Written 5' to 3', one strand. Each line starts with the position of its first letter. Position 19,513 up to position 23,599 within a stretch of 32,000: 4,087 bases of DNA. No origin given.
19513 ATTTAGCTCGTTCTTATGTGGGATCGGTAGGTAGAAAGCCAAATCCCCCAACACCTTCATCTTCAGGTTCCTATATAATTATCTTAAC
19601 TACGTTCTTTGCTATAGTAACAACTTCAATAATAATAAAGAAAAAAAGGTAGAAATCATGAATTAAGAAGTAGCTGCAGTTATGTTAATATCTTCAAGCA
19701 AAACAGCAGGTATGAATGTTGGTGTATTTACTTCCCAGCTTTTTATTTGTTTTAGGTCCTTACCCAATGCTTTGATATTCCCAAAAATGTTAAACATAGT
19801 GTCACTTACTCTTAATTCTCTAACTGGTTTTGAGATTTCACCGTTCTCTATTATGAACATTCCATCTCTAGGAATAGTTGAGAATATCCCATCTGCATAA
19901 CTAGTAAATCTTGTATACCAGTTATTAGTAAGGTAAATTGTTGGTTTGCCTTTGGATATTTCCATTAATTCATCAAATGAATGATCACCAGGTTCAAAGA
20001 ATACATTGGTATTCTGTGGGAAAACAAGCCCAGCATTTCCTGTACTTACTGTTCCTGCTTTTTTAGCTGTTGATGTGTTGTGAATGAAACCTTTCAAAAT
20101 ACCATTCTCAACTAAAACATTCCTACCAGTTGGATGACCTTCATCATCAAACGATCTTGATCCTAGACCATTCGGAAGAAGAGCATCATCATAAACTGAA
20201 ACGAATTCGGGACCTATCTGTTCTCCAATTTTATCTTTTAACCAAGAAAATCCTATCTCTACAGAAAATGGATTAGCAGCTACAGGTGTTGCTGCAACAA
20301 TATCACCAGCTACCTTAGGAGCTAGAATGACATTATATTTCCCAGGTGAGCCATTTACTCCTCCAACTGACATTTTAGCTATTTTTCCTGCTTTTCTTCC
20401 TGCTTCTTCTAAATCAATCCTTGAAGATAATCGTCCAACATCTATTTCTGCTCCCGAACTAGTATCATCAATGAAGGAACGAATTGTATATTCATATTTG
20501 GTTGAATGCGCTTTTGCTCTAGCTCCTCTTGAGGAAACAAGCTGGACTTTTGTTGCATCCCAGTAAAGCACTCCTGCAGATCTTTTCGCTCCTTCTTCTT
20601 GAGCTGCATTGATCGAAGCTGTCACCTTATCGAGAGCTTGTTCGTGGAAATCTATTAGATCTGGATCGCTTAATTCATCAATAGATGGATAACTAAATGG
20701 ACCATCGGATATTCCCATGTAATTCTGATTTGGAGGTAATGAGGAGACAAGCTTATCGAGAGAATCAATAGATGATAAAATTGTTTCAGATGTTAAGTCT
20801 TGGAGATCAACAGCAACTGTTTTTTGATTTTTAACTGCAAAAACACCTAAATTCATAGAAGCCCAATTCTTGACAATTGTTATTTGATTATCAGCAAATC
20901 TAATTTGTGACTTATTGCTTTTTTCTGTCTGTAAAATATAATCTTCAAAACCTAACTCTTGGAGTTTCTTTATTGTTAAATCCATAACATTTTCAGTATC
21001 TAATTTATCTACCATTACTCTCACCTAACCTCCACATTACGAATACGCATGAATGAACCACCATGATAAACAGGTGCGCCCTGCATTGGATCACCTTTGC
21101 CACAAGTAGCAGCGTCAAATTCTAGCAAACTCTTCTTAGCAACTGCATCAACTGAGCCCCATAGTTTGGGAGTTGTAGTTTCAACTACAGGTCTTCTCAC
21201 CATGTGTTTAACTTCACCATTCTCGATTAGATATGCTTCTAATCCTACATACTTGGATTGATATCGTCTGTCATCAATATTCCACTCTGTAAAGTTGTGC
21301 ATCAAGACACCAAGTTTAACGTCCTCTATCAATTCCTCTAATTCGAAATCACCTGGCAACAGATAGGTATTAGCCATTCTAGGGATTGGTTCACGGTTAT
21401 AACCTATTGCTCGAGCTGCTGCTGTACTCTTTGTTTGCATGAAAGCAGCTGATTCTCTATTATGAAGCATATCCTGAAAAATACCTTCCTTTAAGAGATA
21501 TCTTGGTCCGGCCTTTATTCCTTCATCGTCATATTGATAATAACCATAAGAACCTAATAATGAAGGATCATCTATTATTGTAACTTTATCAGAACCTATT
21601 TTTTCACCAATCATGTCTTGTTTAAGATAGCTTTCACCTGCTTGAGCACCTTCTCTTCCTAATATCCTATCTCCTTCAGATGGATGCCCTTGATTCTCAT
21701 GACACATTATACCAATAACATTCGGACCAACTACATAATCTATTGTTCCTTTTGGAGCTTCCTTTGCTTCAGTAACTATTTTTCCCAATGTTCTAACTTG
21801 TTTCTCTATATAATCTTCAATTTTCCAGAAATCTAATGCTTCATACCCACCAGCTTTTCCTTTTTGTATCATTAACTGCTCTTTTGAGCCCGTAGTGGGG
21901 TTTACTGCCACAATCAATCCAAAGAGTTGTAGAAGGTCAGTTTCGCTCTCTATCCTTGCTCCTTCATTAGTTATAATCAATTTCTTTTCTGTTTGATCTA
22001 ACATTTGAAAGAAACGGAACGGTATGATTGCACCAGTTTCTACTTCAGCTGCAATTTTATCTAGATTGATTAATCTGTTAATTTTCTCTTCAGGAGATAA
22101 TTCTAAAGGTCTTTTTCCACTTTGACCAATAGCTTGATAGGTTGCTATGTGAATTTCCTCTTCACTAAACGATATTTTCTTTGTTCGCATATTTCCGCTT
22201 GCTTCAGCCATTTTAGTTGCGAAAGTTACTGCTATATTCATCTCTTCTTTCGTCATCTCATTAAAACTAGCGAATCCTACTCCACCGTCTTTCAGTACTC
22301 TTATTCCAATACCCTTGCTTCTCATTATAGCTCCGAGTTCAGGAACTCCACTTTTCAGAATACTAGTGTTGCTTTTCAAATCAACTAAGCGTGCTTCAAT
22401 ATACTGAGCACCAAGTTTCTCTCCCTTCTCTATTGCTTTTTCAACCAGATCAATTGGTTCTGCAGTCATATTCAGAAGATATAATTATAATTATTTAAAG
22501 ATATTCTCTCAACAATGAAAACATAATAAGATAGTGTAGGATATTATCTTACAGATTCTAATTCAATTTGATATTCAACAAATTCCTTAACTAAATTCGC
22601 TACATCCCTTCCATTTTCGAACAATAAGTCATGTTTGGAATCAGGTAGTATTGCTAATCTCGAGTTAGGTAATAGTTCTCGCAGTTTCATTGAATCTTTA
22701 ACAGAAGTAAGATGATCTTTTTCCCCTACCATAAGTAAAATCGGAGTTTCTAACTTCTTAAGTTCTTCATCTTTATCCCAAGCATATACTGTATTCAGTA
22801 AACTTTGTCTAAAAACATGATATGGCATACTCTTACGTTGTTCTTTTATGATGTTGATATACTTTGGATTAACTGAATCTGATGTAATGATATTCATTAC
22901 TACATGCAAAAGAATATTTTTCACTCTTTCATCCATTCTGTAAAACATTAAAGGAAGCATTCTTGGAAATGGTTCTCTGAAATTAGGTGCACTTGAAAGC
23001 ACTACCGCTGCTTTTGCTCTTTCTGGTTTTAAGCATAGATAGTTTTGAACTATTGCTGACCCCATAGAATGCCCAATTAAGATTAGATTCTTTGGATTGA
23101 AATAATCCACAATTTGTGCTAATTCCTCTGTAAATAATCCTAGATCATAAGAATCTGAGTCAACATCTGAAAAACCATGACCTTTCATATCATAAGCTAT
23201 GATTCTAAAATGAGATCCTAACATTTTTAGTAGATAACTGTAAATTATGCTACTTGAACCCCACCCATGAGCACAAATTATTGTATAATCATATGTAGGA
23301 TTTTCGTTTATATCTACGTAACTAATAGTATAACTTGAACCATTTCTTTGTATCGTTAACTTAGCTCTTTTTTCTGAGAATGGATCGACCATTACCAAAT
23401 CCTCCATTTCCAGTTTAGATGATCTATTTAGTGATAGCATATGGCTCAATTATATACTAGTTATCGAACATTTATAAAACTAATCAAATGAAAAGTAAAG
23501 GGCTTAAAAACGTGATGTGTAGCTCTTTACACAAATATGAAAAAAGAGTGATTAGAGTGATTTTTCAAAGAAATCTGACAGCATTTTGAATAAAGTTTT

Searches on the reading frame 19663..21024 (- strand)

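Call 29: search_protein_families(library=pfam, proteins=[window:19663-21024:-], max_evalue=0.001)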
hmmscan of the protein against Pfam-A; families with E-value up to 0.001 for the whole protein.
window:19663-21024:- (453 aa): 3 families
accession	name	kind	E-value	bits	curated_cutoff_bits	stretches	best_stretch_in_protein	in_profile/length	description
PF19289.4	PmbA_TldD_3rd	-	8.8e-60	202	22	1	227-449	1-219/220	PmbA/TldA metallopeptidase C-terminal domain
PF01523.21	PmbA_TldD_1st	-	0.00033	21.2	20.9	0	34-93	6-58/65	PmbA/TldA metallopeptidase domain 1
PF19290.4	PmbA_TldD_2nd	-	0.0004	21.2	20.9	1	115-219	3-108/109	PmbA/TldA metallopeptidase central domain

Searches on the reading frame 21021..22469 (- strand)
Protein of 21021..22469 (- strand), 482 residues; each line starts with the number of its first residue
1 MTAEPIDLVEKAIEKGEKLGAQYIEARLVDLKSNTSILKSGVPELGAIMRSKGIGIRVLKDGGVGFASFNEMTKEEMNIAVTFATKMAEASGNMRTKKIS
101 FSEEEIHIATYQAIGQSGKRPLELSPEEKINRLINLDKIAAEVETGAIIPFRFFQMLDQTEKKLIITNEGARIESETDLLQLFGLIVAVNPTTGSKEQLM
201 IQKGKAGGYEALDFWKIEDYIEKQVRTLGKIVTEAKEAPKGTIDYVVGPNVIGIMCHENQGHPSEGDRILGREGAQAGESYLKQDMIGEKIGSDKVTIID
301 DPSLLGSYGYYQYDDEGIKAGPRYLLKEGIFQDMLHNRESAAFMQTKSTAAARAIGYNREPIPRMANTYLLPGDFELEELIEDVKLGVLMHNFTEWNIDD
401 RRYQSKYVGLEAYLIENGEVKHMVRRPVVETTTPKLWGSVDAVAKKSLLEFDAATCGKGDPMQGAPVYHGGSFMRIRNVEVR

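Call 29: search_protein_families(library=pfam, proteins=[window:21021-22469:-], max_evalue=0.001)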
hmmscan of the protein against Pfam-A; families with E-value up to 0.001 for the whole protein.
window:21021-22469:- (482 aa): 3 families
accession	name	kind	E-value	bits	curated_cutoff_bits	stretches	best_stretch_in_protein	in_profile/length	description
PF19289.4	PmbA_TldD_3rd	-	5.2e-46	157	22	1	241-447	2-200/220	PmbA/TldA metallopeptidase C-terminal domain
PF01523.21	PmbA_TldD_1st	-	2.6e-09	37.5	20.9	1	25-88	2-65/65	PmbA/TldA metallopeptidase domain 1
PF19290.4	PmbA_TldD_2nd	-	9e-05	23.3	20.9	1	120-215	2-89/109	PmbA/TldA metallopeptidase central domain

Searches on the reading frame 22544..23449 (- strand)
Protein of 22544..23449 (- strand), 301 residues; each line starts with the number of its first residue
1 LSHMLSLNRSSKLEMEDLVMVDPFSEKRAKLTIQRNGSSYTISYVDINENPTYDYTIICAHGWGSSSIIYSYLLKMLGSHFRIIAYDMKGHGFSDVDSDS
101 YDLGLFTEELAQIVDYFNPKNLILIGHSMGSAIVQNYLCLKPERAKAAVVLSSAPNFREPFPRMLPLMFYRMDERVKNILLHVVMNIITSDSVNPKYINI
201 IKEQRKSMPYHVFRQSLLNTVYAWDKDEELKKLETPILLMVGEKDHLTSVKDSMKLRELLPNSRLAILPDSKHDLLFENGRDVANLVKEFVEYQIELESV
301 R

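Call 29: search_protein_families(library=pfam, proteins=[window:22544-23449:-], max_evalue=0.001)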
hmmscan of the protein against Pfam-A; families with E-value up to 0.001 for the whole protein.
window:22544-23449:- (301 aa): 7 families
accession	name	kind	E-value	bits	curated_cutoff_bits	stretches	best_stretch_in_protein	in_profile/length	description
PF00561.26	Abhydrolase_1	-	1.1e-28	101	25.8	1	56-279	2-244/245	alpha/beta hydrolase fold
PF12146.15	Hydrolase_4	-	7.7e-24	84.7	27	1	56-279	6-238/239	Serine aminopeptidase, S33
PF12697.13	Abhydrolase_6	-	3.5e-19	70.8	26.3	1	57-285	1-216/217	Alpha/beta hydrolase family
PF20408.4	Abhydrolase_11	-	6.7e-06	26.4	27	0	227-277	120-169/193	Alpha/beta hydrolase domain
PF12695.13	Abhydrolase_5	-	3.9e-05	23.9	27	0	108-156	44-92/164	Alpha/beta hydrolase family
PF00326.27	Peptidase_S9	-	0.00042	20.3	22.6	0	224-285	135-200/213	Prolyl oligopeptidase family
PF10230.15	LIDHydrolase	-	0.00068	19.9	27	0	75-144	27-108/262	Lipid-droplet associated hydrolase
